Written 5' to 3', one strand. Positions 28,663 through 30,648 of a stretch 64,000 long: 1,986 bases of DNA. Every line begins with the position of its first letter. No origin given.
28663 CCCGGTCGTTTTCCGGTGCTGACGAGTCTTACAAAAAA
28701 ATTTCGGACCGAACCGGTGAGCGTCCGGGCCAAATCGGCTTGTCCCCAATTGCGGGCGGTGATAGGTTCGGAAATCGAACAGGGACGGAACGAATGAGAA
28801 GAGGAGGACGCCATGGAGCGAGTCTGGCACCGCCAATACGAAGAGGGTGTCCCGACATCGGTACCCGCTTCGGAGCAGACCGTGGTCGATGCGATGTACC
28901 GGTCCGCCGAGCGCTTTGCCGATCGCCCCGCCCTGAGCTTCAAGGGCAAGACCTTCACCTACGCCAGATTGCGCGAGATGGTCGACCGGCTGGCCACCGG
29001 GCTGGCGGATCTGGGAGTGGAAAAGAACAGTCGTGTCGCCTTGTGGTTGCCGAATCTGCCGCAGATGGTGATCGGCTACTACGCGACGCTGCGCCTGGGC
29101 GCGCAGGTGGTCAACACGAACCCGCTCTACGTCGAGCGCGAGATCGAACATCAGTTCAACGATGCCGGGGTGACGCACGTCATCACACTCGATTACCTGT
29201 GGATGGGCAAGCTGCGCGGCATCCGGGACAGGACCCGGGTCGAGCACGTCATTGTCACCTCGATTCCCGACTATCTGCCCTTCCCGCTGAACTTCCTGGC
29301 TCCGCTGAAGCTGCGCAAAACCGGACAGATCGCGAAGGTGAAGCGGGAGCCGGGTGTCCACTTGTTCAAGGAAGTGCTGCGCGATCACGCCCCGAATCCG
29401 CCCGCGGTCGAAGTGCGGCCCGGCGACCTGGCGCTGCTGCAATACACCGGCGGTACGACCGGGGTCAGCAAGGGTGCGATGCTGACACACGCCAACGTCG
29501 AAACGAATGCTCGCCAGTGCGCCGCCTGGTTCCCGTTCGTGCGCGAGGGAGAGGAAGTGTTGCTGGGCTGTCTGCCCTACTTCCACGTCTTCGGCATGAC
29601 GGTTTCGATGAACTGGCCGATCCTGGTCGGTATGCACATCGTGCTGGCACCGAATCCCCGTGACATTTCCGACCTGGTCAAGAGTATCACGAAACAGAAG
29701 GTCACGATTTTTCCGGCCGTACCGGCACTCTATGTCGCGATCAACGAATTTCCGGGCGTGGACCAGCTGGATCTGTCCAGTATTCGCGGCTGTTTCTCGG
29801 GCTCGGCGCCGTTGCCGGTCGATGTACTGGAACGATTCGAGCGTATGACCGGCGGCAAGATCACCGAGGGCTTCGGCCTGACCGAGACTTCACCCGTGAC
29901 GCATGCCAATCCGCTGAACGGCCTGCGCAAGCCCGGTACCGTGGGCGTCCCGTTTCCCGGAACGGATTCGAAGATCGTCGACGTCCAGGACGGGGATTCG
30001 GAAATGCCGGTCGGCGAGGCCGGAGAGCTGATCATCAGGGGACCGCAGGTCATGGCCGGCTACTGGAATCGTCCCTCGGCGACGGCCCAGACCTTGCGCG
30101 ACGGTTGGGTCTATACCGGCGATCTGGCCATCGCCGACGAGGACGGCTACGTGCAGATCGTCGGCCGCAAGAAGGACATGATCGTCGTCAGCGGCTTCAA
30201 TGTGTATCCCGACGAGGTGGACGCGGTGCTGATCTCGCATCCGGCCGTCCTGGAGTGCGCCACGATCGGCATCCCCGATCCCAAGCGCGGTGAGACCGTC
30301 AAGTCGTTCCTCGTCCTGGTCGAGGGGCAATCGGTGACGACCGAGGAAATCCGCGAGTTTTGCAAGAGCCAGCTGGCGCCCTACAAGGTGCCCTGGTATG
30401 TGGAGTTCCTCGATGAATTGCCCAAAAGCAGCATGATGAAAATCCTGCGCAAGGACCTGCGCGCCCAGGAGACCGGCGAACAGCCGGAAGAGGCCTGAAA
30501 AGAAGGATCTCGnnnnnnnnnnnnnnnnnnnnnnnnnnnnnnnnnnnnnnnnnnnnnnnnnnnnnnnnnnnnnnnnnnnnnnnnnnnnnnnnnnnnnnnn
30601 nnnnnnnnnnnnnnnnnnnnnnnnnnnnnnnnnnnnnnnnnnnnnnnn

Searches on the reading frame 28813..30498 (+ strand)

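Call 41: search_protein_families(library=pfam, proteins=[window:28813-30498:+], max_evalue=0.0001)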
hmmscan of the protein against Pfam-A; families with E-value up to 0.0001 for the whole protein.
window:28813-30498:+ (561 aa): 2 families
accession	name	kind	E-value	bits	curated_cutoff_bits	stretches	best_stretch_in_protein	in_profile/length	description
PF00501.34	AMP-binding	-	1.2e-96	324.3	29.9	1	30-418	3-384/384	AMP-binding enzyme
PF13193.12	AMP-binding_C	-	1.1e-18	68.4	24.5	1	468-539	1-72/76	AMP-binding enzyme C-terminal domain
